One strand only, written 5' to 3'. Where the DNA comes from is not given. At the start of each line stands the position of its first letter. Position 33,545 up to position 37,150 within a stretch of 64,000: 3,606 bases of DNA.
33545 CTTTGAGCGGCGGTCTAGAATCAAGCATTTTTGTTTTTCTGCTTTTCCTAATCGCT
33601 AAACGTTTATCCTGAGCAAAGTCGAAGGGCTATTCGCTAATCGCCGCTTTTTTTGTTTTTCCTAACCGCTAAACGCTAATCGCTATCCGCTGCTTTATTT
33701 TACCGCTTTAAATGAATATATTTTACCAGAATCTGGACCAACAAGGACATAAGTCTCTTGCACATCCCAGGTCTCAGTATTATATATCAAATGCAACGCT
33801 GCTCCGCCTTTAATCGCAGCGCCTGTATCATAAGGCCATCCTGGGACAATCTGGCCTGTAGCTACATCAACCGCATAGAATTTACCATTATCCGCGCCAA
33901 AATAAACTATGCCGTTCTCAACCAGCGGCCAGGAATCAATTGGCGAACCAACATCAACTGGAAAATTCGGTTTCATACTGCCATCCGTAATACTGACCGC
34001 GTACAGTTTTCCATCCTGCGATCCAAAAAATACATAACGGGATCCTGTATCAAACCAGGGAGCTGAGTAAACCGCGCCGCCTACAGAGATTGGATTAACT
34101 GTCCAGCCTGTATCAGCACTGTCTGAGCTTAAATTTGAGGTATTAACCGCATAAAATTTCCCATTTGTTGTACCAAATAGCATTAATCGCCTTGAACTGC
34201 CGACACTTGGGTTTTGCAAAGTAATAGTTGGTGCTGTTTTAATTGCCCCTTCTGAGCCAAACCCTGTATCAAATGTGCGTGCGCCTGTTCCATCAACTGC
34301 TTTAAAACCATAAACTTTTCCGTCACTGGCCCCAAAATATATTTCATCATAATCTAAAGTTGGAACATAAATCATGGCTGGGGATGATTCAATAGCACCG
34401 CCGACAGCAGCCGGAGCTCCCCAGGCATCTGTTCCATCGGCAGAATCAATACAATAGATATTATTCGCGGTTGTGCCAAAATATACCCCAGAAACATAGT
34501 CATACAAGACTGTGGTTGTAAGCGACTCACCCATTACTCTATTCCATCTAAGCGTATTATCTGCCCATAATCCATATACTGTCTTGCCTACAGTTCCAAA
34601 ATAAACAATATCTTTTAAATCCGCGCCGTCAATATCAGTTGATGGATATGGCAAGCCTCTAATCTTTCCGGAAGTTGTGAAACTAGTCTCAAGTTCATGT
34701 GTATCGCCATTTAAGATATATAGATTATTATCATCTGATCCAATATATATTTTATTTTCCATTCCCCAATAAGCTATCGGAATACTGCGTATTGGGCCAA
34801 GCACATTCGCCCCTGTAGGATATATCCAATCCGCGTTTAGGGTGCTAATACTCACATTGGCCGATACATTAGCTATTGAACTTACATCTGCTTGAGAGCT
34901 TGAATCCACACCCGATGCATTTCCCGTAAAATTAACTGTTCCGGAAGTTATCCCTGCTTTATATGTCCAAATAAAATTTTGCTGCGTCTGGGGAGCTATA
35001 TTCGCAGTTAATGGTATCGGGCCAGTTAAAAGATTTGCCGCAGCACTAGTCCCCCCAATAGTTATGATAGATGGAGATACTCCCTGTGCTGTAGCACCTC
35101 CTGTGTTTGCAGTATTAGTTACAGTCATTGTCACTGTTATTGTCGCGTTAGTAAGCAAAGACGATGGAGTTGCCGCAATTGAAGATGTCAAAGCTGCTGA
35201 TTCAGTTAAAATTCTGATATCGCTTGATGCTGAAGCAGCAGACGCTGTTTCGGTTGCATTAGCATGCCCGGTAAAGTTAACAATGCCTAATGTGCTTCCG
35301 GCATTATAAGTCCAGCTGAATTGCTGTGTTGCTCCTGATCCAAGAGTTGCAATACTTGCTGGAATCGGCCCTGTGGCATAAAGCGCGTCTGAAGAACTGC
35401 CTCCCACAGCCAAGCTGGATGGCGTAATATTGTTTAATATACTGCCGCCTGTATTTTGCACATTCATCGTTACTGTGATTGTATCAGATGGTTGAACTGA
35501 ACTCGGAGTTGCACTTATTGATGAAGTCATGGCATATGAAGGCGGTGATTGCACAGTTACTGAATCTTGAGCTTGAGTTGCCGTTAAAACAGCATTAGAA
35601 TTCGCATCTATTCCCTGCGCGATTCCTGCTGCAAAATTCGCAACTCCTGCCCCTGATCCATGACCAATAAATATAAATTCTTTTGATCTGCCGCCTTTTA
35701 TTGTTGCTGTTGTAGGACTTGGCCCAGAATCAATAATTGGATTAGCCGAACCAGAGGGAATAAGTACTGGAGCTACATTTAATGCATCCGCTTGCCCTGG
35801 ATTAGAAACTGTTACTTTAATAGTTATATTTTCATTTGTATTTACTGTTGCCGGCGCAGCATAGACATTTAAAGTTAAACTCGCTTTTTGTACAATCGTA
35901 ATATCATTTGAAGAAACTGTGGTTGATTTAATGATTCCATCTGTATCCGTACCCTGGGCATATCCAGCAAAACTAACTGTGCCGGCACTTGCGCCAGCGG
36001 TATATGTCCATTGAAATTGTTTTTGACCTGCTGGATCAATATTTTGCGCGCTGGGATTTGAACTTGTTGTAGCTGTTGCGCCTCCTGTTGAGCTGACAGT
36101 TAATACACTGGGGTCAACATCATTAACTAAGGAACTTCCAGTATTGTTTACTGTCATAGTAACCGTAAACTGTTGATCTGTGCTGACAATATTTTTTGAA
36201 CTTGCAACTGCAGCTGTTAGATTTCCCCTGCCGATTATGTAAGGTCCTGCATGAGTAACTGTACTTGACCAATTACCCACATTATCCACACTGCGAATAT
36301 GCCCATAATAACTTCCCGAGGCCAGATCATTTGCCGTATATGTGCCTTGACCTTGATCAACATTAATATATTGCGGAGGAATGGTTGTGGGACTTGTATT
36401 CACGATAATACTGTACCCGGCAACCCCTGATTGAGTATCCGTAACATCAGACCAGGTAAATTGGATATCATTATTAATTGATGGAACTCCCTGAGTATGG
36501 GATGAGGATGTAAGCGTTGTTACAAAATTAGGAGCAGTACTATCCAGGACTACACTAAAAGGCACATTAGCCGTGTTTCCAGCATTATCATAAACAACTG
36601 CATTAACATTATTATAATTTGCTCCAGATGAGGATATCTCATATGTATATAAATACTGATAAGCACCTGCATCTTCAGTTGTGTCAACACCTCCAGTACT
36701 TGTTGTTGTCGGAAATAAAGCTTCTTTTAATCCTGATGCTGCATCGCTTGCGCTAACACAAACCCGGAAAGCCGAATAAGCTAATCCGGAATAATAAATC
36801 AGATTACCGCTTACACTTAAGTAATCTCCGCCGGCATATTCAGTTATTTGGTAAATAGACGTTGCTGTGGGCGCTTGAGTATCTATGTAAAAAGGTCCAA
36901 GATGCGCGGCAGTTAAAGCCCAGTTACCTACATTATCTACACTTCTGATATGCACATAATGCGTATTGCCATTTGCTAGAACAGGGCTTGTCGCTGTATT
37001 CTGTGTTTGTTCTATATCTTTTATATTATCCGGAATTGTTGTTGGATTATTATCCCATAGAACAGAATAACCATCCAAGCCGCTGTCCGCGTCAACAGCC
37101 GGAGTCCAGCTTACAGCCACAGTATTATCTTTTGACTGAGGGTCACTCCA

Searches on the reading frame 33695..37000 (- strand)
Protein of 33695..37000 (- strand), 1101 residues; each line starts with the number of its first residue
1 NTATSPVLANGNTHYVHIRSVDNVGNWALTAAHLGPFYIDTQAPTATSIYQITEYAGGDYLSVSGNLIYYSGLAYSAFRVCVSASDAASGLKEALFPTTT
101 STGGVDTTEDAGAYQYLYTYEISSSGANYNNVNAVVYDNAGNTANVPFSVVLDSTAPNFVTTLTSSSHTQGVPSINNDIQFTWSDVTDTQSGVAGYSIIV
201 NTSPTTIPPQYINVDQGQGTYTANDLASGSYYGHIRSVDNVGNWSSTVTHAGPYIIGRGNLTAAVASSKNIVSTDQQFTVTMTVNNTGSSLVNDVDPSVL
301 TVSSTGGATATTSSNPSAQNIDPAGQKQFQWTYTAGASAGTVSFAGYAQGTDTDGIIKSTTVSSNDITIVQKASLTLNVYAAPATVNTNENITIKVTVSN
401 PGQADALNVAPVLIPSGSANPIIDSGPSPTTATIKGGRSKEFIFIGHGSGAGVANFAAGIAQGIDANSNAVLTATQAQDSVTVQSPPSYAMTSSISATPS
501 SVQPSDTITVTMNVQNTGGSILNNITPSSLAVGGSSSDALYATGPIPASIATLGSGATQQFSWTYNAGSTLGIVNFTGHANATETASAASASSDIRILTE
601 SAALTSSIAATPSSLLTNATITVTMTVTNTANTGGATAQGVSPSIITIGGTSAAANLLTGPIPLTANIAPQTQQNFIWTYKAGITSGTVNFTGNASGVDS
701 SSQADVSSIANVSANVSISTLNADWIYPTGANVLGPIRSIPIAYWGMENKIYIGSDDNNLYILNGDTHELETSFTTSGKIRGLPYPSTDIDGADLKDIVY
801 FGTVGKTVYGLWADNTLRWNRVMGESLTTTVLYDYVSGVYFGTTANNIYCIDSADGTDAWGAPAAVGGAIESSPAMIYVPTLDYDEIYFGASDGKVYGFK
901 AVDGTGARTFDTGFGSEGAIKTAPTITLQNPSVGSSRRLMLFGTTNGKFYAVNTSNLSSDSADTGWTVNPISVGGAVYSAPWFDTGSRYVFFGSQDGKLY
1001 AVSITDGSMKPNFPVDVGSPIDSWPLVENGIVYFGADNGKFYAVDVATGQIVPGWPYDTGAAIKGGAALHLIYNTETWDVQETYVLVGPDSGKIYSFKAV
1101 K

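Call 12: search_protein_families(library=ncbifam, max_evalue=0.01, proteins=[window:33695-36700:-])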
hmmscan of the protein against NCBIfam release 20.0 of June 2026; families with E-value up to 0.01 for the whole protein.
window:33695-36700:- (1001 aa): 2 families
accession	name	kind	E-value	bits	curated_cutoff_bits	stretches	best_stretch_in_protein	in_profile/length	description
TIGR03300.1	assembly_YfgL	equivalog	3.5e-16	58.8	285.2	3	773-951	54-212/377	outer membrane protein assembly factor BamB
NF008351.0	PRK11138.1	equivalog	1.7e-10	40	423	1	780-952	65-228/394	outer membrane protein assembly factor BamB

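Call 40: search_protein_families(library=pfam, max_evalue=0.01, proteins=[window:33695-37000:-])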
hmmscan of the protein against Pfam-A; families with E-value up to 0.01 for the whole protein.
window:33695-37000:- (1101 aa): 6 families
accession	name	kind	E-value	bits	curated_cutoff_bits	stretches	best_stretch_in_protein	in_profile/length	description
PF13570.13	Beta-prop_ACSF4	-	1.3e-31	110.7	133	2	866-1098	47-242/329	Beta-alanine-activating enzyme, beta-propeller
PF13360.13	PQQ_2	-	9.7e-15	55.3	27.6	1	816-1052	14-230/233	Outer membrane protein assembly factor BamB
PF13584.12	BatD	-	0.00017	22.6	24.1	0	266-368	2-89/92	BatD DUF11 like domain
PF07705.17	CARDB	-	0.0011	19.6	22.7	1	375-417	4-46/101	CARDB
PF17745.6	Ydr279_N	-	0.0052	17.5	25.2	0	922-957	10-45/79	Ydr279p protein triple barrel domain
PF16116.10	DUF4832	-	0.0057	16.9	29.2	0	497-564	113-179/216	Domain of unknown function (DUF4832)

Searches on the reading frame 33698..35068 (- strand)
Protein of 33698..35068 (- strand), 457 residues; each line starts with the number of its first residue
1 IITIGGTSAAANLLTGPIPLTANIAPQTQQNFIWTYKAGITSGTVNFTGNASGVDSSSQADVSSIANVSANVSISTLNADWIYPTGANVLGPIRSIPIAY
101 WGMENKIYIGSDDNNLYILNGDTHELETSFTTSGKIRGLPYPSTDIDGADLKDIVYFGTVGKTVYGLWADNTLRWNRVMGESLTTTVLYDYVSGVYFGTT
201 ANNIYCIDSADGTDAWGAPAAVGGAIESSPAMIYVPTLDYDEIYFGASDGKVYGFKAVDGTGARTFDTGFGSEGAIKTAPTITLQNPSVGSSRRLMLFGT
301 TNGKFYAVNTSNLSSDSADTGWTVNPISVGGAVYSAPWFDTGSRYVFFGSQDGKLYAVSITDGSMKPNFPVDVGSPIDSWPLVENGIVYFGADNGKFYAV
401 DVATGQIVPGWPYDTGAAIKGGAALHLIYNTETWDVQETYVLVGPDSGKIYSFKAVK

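Call 76: search_solved_structures(query=window:33698-35068:-, max_evalue=1, show_alignments=0)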
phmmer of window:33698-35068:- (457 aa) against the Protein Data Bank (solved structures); distinct sequences matched with E-value up to 1: 36.
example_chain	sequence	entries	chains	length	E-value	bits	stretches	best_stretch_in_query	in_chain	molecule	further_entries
6tjh_A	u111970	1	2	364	2.3e-28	102.6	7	155-270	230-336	Cake9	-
6tji_A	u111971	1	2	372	4.8e-26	94.9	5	345-422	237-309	Cake10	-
6tjg_A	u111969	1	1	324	1.1e-22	83.9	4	329-422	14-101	Cake8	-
3hxj_A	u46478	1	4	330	2e-18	69.8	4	334-400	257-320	Pyrrolo-quinoline quinone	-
6tjf_A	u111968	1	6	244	2.8e-17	66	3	329-422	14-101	Cake6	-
7awy_A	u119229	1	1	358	3.8e-15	59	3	105-270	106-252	Scone-R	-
6tje_A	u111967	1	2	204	2.1e-14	56.5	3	329-422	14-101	Cake5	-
7awz_A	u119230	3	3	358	7.1e-13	51.5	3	154-269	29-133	Scone-E | SconeE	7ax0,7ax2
6tjd_A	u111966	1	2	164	1.2e-11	47.4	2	329-422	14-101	Cake4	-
6tjc_A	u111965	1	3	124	8.4e-10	41.4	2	329-402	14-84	Cake3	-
8orr_AAA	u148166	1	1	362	7.6e-09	38.2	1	191-416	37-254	Outer membrane protein assembly factor BamB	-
2yh3_A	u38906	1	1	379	1.5e-08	37.2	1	195-417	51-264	LIPOPROTEIN YFGL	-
5ayw_B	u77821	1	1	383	1.6e-08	37.1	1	195-417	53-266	Outer membrane protein assembly factor BamB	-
5ljo_B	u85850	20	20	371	1.7e-08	37.1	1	195-417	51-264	Outer membrane protein assembly factor BamB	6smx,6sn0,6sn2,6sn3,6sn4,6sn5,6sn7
3q54_A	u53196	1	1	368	1.7e-08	37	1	195-417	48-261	Outer membrane assembly lipoprotein YfgL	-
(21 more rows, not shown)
